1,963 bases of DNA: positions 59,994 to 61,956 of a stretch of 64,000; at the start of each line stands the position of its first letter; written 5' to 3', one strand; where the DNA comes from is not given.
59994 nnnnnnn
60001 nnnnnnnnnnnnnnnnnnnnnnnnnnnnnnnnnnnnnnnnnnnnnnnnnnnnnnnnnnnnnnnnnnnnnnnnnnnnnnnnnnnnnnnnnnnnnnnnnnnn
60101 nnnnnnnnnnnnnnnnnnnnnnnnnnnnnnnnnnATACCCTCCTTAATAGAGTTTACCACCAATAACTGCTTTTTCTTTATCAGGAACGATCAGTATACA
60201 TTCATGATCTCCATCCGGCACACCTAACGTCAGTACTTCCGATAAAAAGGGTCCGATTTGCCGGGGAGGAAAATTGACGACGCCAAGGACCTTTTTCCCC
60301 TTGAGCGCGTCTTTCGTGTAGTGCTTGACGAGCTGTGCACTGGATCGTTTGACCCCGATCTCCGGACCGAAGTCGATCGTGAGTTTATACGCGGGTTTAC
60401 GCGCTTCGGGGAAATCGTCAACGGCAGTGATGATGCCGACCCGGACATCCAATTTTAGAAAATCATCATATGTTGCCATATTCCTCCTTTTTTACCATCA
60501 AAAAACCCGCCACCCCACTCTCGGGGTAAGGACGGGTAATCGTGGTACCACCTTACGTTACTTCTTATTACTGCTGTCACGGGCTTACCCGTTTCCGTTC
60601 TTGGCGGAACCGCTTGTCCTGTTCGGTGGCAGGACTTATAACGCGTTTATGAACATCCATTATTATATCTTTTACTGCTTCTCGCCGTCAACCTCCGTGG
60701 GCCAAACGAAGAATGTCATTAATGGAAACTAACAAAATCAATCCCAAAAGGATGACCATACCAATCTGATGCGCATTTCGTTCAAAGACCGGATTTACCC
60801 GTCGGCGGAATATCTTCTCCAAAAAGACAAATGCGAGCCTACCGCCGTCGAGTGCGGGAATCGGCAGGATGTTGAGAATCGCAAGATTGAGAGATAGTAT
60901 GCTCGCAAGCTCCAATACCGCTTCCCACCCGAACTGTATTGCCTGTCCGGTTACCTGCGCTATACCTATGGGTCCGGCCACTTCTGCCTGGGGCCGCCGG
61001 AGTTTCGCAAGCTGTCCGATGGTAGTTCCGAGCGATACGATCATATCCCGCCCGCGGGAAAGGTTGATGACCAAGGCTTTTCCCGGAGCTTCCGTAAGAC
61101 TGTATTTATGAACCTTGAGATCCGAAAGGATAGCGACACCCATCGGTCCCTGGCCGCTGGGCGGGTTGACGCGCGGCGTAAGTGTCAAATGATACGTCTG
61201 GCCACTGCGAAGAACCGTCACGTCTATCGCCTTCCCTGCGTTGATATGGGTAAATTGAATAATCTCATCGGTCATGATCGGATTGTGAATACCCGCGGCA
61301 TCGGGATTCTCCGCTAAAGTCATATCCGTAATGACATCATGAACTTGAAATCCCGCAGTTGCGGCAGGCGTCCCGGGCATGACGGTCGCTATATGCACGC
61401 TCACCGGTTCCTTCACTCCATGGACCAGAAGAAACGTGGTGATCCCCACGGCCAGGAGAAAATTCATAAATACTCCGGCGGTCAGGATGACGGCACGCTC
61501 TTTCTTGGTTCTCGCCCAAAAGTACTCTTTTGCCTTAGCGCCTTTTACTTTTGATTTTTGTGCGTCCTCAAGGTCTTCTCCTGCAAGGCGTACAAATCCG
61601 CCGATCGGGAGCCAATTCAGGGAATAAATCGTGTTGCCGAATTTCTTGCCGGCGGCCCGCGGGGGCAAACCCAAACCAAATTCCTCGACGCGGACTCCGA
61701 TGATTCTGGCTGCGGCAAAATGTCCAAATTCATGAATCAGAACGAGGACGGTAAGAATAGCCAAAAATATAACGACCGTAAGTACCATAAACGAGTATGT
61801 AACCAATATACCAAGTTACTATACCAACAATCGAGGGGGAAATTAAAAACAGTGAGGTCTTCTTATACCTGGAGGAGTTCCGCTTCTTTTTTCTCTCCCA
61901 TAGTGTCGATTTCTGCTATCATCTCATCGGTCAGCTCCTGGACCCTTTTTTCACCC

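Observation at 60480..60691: Compact T-box-like riboswitch with a proline specifier upstream of a csaA-like/proS operon in a CPR-type genome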

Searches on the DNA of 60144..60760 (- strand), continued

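Call 48: search_rna_families(source=L085, start=1040, end=1290, threshold=evalue, max_evalue=10, show_alignments=1)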
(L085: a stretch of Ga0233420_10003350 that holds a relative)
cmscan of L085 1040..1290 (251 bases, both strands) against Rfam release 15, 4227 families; matches with E-value up to 10: 2.
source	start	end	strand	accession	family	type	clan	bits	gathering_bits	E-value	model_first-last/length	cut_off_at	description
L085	1080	1239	+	RF00230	T-box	Cis-reg; leader;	-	47.1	93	1.2e-09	1-219/219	no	T-box leader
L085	1214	1262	+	RF03241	mir-1789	Gene; miRNA;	-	13.8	88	3.8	1-63/63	no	mir-1789 microRNA precursor family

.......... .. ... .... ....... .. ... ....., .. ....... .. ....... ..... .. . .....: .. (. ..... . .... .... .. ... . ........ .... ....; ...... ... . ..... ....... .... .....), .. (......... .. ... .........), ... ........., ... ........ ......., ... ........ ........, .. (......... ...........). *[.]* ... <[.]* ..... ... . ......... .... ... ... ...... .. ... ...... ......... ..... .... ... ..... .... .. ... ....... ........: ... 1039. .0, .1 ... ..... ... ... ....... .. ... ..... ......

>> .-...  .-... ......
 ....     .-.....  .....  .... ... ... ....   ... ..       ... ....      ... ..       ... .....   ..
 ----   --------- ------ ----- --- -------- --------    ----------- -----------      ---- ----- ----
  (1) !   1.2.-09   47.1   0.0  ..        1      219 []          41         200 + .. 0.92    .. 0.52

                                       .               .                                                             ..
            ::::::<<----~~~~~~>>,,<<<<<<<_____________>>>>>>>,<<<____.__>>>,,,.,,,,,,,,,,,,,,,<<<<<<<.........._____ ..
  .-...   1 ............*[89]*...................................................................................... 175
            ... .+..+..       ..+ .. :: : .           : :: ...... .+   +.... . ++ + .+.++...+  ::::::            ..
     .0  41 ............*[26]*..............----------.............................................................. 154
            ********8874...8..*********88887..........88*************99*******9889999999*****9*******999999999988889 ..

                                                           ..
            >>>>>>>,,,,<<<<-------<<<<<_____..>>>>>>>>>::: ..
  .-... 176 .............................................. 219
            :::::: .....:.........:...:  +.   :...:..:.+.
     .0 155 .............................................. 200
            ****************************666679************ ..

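Call 62: search_with_rna_model(model_id=R1, sources=[L161, L165, L166, L167, L168, L169, L170, L171, L172, L173, L174], max_evalue=1)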
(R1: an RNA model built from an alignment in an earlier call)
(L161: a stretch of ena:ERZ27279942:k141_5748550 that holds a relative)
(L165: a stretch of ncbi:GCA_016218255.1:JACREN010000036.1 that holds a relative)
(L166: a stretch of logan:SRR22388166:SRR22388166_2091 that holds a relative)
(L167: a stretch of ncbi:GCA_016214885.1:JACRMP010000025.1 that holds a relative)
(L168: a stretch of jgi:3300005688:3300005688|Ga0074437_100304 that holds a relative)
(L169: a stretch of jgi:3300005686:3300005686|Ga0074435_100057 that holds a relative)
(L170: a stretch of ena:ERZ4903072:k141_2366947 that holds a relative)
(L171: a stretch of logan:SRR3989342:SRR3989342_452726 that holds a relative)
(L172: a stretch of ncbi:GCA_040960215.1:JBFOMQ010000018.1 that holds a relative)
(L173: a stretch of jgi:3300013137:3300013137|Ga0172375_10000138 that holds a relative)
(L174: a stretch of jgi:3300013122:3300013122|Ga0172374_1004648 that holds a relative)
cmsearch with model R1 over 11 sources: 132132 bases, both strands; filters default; matches with E-value up to 1: 16.
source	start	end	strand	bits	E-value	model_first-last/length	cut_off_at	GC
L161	9837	9919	+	90.8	1.9e-26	1-85/85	no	0.53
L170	5840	5921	+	81.8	1.4e-23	1-85/85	no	0.51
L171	3228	3309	+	81.8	1.4e-23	1-85/85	no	0.51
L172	5775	5859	+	81.7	1.5e-23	1-85/85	no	0.55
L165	3219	3302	+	79.5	7.6e-23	1-85/85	no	0.57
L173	5833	5918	+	70.3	6.7e-20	1-85/85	no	0.5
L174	5833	5918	+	70.3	6.7e-20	1-85/85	no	0.5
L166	5793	5891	+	53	2e-14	1-85/85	no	0.52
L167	5793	5891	+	53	2e-14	1-85/85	no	0.52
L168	5841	5922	+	49.4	3e-13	1-85/85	no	0.56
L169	5841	5922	+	49.4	3e-13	1-85/85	no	0.56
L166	9888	9965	+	14.3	0.043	1-85/85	no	0.6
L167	9888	9965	+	14.3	0.043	1-85/85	no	0.6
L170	11224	11309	+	13.6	0.069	1-85/85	no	0.41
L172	477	524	+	11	0.48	1-85/85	no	0.52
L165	9365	9381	+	10.2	0.86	37-53/85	no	0.41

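Call 65: search_with_rna_model(model_id=R1, sources=[window, L083, L084, L085, L086, L087, L090, L093, L098, L165, L166, L168, L170, L172, L173], max_evalue=0.00001, make_alignment=true)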
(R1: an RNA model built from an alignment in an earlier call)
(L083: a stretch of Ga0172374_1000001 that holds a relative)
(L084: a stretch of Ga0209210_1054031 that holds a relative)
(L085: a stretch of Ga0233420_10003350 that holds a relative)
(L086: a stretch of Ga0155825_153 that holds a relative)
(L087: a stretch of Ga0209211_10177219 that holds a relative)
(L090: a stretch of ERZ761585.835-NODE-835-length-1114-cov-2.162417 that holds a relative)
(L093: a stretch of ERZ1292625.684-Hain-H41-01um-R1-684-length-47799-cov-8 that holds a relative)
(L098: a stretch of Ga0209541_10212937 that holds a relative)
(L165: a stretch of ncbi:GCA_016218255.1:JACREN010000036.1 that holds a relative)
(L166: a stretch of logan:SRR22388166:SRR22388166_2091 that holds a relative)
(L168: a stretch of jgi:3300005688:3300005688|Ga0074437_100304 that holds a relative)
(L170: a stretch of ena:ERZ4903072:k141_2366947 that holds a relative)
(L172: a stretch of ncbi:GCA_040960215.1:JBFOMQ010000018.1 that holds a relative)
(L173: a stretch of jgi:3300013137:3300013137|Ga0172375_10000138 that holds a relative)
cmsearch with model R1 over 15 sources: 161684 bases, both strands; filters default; matches with E-value up to 0.00001: 15.
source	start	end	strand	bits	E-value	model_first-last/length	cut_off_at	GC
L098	64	148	+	101.7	8.5e-30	1-85/85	no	0.53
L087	491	575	+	101.6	9e-30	1-85/85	no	0.53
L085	1086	1171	+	92.7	5.9e-27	1-85/85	no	0.51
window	60561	60643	-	90.8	2.4e-26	1-85/85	no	0.53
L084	287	368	+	90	4.4e-26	1-85/85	no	0.5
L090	341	427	+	85.8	9.5e-25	1-85/85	no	0.53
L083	2219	2300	+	82.2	1.3e-23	1-85/85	no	0.6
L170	5840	5921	+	81.8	1.8e-23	1-85/85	no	0.51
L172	5775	5859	+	81.7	1.8e-23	1-85/85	no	0.55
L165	3219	3302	+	79.5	9.3e-23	1-85/85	no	0.57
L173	5833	5918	+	70.3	8.2e-20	1-85/85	no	0.5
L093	2284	2383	+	63.9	8.9e-18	1-85/85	no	0.49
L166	5793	5891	+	53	2.5e-14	1-85/85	no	0.52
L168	5841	5922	+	49.4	3.6e-13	1-85/85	no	0.56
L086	101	208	+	29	1.1e-06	1-85/85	no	0.45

Alignment A4: 15 matches aligned to the model, 137 columns, each read 5' to 3' on its own strand. Consensus structure (alignment columns), stored with it:
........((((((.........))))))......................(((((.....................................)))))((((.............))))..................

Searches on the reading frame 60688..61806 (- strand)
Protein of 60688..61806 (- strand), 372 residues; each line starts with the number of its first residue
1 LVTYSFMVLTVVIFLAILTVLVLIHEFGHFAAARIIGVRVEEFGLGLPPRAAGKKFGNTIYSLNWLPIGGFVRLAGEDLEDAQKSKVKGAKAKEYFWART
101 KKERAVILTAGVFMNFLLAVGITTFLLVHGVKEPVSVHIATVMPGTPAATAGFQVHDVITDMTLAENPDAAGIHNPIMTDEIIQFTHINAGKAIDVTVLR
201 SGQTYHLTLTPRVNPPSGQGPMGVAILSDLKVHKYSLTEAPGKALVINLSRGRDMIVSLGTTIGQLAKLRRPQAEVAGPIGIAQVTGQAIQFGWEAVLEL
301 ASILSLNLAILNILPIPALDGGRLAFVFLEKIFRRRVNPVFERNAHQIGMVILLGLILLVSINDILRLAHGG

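Call 8: search_protein_families(library=pfam, proteins=[window:60688-61806:-])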
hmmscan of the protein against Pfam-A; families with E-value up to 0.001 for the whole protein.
window:60688-61806:- (372 aa): 2 families
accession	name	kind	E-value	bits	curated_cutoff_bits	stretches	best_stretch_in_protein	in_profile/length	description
PF02163.28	Peptidase_M50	-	2.6e-50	171.3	27.2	1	14-355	2-220/221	Peptidase family M50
PF17820.7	PDZ_6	-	0.00078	19.6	27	0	139-160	2-23/54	PDZ domain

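Call 9: search_protein_families(library=ncbifam, proteins=[window:60688-61806:-])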
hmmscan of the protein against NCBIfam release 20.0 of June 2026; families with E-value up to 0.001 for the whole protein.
window:60688-61806:- (372 aa): 7 families
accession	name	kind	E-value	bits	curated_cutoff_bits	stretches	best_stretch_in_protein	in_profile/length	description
TIGR00054.1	TIGR00054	equivalog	2.1e-63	214.7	147.55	2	136-368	203-419/421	RIP metalloprotease RseP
NF008046.0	PRK10779.1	equivalog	4.1e-35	121.7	477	2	138-368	225-450/450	sigma E protease regulator RseP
TIGR02038.1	protease_degS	equivalog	1.9e-05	24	422.95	1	135-209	278-344/351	outer membrane-stress sensor serine endopeptidase DegS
NF008147.1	PRK10898.1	equivalog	3.8e-05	23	408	1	135-210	279-346/352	outer membrane-stress sensor serine endopeptidase DegS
NF040960.1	MamE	equivalog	0.00013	20.7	800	1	136-210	468-534/659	magnetosome formation protease MamE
TIGR02037.1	degP_htrA_DO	subfamily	0.00025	20.1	416.2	1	130-210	254-326/434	Do family serine endopeptidase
NF041521.1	HhoA_HhoB_HtrA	equivalog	0.00047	19.5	450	1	133-211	261-331/335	HhoA/HhoB/HtrA family serine endopeptidase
